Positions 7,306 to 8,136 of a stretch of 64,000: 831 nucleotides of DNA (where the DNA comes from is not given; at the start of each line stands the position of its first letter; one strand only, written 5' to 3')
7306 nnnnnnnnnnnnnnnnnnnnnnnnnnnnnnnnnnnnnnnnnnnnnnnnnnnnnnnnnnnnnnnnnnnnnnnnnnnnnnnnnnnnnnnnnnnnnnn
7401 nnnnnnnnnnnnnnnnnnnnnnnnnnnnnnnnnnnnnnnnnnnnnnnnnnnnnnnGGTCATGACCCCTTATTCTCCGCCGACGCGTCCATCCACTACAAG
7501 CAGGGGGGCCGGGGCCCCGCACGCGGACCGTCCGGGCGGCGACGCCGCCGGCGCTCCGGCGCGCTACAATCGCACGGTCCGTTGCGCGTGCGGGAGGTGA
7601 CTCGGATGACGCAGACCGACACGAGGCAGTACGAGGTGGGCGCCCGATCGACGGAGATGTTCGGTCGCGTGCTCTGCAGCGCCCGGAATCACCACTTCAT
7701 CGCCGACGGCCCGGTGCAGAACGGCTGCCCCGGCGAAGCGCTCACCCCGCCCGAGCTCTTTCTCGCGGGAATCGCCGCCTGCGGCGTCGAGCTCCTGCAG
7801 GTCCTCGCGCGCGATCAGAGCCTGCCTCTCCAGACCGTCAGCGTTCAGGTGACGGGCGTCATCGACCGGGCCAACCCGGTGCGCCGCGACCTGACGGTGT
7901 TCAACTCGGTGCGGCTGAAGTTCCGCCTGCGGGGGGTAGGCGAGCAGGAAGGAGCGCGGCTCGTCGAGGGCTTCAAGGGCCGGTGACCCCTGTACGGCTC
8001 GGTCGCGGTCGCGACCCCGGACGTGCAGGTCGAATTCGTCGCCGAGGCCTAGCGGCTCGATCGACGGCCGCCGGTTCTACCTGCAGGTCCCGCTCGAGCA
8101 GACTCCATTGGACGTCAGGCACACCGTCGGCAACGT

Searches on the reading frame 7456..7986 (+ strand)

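Call 16: search_protein_families(library=pfam, proteins=[window:7456-7986:+], max_evalue=0.001)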
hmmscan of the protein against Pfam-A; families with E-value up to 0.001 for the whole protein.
window:7456-7986:+ (176 aa): 1 family
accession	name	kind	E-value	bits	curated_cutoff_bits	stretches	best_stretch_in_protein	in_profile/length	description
PF02566.24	OsmC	-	7.7e-08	33.1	27.5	1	93-164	3-69/100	OsmC-like protein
